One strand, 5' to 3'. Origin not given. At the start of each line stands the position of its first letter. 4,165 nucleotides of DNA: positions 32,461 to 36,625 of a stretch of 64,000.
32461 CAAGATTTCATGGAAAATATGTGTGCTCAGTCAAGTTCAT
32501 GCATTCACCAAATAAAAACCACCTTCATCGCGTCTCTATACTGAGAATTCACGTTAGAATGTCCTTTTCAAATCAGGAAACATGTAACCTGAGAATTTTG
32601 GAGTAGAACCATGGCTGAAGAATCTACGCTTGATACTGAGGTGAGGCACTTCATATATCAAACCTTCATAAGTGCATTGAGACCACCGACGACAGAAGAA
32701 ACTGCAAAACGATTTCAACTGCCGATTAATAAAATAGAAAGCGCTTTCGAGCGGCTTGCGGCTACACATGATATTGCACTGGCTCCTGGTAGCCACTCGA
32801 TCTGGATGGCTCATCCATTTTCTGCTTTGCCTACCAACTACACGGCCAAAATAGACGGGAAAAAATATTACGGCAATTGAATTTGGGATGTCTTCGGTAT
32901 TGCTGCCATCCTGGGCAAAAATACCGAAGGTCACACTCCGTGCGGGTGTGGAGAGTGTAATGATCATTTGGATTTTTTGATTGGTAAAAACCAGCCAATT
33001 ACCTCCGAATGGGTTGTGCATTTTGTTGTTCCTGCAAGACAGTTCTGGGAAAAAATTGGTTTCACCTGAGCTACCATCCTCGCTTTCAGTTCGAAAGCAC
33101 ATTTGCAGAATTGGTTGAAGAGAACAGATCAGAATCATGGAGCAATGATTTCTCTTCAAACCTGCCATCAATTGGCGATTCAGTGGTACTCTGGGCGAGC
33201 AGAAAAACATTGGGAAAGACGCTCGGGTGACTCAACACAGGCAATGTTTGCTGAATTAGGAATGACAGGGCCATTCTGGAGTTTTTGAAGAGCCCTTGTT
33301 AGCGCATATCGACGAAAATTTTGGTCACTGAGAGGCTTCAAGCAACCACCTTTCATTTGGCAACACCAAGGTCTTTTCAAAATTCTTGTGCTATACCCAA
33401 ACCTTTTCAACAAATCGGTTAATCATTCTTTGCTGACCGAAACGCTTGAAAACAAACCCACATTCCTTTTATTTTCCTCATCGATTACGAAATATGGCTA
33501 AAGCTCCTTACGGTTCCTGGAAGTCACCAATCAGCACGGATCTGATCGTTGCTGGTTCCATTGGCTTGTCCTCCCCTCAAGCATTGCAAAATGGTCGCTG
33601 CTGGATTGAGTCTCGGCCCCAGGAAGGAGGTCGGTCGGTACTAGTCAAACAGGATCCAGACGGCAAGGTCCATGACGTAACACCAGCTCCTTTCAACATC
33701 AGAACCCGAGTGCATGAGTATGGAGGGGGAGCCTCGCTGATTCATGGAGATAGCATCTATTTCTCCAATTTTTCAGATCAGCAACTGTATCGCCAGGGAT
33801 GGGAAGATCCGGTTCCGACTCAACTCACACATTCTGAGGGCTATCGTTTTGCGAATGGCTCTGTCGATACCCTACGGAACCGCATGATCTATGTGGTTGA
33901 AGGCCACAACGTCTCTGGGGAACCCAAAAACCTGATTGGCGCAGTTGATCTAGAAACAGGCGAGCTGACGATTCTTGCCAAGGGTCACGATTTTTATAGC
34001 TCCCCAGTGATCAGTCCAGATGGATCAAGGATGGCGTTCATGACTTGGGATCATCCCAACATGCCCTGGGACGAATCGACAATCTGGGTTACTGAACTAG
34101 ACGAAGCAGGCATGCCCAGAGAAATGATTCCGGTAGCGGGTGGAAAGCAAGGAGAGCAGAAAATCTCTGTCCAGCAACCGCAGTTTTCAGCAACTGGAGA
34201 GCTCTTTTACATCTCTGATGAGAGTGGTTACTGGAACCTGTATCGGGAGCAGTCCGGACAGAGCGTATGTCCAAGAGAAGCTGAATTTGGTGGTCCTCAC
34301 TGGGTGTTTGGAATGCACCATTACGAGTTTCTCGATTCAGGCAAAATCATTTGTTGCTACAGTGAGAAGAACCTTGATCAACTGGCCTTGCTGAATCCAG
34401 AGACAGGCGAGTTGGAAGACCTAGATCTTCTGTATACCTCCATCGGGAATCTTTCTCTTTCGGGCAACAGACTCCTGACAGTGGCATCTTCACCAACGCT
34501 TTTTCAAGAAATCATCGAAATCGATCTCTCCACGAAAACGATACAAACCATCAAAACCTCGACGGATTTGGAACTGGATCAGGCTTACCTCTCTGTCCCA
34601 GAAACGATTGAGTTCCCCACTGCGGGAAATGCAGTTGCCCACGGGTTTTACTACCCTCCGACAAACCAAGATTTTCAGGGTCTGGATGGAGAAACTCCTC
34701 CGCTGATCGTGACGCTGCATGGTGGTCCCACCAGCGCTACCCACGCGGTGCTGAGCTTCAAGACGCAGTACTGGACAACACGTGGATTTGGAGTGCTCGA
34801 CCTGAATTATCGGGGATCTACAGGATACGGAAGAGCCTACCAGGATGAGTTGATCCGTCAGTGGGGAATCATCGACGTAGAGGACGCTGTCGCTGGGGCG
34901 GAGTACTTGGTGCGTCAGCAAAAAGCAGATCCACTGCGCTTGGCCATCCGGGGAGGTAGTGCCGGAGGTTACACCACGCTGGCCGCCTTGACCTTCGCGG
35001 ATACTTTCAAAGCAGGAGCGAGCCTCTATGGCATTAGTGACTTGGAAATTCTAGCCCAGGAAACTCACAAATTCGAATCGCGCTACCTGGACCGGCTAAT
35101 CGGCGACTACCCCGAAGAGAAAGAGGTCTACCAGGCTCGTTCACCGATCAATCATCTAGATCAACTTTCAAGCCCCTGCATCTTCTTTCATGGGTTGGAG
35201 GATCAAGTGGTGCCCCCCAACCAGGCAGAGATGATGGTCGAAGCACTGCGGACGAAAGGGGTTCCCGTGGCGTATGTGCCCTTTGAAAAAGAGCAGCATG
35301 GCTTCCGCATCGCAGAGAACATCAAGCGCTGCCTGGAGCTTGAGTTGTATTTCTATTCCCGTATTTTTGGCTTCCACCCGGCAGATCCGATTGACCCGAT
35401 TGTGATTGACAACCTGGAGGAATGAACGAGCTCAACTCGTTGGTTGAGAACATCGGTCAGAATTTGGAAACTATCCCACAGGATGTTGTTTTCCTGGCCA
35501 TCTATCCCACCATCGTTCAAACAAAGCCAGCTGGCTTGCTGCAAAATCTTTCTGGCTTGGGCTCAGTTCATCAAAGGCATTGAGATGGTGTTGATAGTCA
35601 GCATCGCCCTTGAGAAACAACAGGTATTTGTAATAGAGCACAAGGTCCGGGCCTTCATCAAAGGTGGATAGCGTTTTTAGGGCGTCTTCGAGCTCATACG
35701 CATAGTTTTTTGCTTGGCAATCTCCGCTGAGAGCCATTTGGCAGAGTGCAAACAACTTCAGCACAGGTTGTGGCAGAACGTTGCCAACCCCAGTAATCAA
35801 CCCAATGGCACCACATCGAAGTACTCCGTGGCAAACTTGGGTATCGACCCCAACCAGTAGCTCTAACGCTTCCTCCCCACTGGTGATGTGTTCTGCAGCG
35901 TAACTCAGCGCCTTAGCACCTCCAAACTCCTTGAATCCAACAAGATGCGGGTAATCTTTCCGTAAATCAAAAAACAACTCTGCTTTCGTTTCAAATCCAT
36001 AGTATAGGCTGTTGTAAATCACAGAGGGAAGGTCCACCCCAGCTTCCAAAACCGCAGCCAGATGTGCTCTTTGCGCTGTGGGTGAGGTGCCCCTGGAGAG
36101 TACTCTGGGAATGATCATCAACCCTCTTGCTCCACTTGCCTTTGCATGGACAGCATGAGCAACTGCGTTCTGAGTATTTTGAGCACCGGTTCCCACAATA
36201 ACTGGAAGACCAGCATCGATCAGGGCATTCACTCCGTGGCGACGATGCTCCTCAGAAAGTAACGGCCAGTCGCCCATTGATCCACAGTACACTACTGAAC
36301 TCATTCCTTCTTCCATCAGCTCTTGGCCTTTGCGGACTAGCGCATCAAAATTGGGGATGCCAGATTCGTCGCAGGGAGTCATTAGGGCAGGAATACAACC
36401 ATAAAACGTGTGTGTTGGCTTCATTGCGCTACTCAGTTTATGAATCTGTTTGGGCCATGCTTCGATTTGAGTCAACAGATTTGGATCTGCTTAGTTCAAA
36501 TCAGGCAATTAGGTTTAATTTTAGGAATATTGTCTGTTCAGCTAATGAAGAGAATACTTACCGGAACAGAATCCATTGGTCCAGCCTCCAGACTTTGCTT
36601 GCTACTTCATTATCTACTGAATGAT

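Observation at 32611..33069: MerB-family gene with in-frame UGA at the catalytic-Cys position plus a SECIS-like hairpin: candidate new selenoprotein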

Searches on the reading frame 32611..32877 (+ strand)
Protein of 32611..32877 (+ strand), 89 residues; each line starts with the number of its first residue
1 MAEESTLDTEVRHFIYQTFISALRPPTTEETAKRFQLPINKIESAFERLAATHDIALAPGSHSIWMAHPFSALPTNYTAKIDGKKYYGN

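Call 89: find_encoding_contigs(protein=window:32611-32877:+, flank=2000, max_places=6)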
Protein window:32611-32877:+ (89 aa): 21 contigs read that carry it; 3 places shown.
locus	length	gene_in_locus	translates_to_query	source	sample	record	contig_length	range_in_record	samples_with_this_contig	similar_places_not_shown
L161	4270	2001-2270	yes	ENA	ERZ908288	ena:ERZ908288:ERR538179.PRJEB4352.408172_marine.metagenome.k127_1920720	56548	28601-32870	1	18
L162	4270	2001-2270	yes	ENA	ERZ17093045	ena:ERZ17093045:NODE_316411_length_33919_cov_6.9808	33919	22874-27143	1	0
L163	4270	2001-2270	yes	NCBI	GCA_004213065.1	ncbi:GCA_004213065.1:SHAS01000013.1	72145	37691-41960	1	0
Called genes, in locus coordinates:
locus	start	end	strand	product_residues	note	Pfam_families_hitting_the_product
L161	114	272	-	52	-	-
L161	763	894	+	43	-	-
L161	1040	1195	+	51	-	-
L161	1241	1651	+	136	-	PF13778:DUF4174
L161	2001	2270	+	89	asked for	-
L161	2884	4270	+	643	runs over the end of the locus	PF20434:BD-FAE, PF00326:Peptidase_S9, PF01738:DLH (weak)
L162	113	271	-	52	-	-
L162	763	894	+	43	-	-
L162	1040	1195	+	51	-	-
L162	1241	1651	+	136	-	PF13778:DUF4174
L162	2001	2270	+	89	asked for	-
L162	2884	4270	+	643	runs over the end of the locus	PF02129:Peptidase_S15 (faint), PF20434:BD-FAE, PF00326:Peptidase_S9, PF01738:DLH (weak)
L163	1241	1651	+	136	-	PF13778:DUF4174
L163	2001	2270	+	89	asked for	-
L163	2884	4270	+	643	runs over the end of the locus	PF20434:BD-FAE, PF00326:Peptidase_S9, PF01738:DLH (weak)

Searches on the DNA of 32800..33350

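Call 46: search_rna_families(source=window, start=32800, end=33350, threshold=evalue, max_evalue=10)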
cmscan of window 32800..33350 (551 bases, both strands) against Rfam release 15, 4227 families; matches with E-value up to 10: 1.
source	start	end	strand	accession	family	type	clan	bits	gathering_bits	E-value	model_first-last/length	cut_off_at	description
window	33015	33116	+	RF02041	HOTTIP_2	Gene; lncRNA;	-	12.3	80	0.059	1-374/374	no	HOXA transcript at the distal tip, conserved region 2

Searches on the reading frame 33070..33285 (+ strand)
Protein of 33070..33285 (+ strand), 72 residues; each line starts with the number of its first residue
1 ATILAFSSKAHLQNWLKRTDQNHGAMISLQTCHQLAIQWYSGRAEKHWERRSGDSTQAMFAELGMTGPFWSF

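Call 49: search_protein_representatives(protein=window:33070-33285:+)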
Query: 72 residues. Proteins with E-value up to 0.001 (for the whole library): 188; up to 1e-10: 3; up to 1e-30: 0. The best 150 are listed.
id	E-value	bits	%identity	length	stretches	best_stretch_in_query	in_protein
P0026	7.7e-12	61.0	47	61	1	14-71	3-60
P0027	8.0e-12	61.0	39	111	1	1-71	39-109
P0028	7.2e-11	58.0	40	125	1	2-71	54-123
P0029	2.9e-10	56.1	37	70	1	4-71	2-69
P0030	3.3e-10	55.9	40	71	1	4-71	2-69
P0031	3.7e-10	55.7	38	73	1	4-71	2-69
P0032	1.1e-09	54.2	35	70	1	4-71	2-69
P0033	1.3e-09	54.0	41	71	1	4-71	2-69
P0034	1.4e-09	53.9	41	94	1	1-71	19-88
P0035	1.7e-09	53.6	57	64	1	30-71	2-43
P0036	3.1e-09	52.8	37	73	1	4-71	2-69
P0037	3.9e-09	52.5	44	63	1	15-71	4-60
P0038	5.0e-09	52.1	41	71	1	4-71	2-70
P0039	8.4e-09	51.4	36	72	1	6-71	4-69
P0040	1.3e-08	50.9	40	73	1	4-71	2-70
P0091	4.2e-06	42.9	32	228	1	1-71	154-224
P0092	4.3e-06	42.8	37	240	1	10-71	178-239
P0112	2.5e-05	40.4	36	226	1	2-71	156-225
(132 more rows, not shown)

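Call 81: search_protein_families(library=ncbifam, proteins=[P0091, P0112, P0092], max_evalue=0.01)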
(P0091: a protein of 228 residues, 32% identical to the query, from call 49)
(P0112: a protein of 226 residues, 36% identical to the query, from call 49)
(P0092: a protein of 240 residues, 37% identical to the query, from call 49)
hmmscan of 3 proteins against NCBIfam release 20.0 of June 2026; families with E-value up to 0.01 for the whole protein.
P0091 (228 aa): 3 families
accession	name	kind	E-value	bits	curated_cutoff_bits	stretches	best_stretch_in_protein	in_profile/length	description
NF040728.1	MerB_rel_SaoL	equivalog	1.7e-13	50.8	140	1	5-130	6-135/159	MerB-like organometallic lyase SaoL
NF009710.0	PRK13239.1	equivalog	3e-09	36.5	193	1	26-193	35-197/210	alkylmercury lyase MerB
NF033555.1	lyase_MerB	exception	9.9e-07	28.6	200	1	72-191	55-174/181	organomercurial lyase MerB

P0112 (226 aa): 3 families
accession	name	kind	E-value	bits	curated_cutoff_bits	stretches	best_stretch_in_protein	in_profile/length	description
NF009710.0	PRK13239.1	equivalog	7.6e-14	51.5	193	1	19-193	31-196/210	alkylmercury lyase MerB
NF040728.1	MerB_rel_SaoL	equivalog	2.1e-13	50.5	140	1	4-145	8-153/159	MerB-like organometallic lyase SaoL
NF033555.1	lyase_MerB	exception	4e-10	39.7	200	1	19-191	10-173/181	organomercurial lyase MerB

P0092 (240 aa): 2 families
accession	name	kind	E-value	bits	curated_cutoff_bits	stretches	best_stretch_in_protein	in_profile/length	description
NF009710.0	PRK13239.1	equivalog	5e-08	32.5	193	1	24-213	21-202/210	alkylmercury lyase MerB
NF033555.1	lyase_MerB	exception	6.9e-05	22.6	200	1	36-206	11-174/181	organomercurial lyase MerB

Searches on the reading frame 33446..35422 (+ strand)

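Call 35: search_protein_families(library=pfam, proteins=[window:33446-35422:+], max_evalue=0.001)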
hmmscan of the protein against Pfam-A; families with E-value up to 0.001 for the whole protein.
window:33446-35422:+ (659 aa): 6 families
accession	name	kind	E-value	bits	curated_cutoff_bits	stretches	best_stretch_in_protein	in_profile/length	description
PF00326.27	Peptidase_S9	-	3.3e-49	167.7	22.6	1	437-642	4-211/213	Prolyl oligopeptidase family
PF20434.5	BD-FAE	-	5.6e-14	52.6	26.8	1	417-601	12-215/215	BD-FAE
PF01738.24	DLH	-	8e-07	29.3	21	1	483-624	83-192/217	Dienelactone hydrolase family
PF02129.25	Peptidase_S15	-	3.6e-05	24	23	0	551-610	198-252/262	X-Pro dipeptidyl-peptidase (S15 family)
PF07859.19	Abhydrolase_3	-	4e-05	23.9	25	1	478-620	49-208/210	alpha/beta hydrolase fold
PF05448.18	AXE1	-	0.00068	18.9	21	0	479-616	158-304/321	Acetyl xylan esterase (AXE1)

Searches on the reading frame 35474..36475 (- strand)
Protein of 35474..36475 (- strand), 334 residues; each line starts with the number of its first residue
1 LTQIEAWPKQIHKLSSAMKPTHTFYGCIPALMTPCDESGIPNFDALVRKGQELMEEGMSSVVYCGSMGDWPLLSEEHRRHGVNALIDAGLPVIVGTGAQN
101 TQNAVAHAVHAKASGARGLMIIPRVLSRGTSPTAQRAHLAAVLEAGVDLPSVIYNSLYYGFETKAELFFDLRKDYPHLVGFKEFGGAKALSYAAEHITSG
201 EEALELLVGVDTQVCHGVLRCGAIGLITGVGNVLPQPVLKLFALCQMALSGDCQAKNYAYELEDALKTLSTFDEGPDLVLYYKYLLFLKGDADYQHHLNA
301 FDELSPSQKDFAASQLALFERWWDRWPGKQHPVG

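Call 35: search_protein_families(library=pfam, proteins=[window:35474-36475:-], max_evalue=0.001)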
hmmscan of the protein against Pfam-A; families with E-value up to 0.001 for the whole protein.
window:35474-36475:- (334 aa): 1 family
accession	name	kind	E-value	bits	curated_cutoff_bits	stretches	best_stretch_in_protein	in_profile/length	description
PF00701.28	DHDPS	-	6.3e-22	78.1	22.1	1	24-253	2-226/289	Dihydrodipicolinate synthetase family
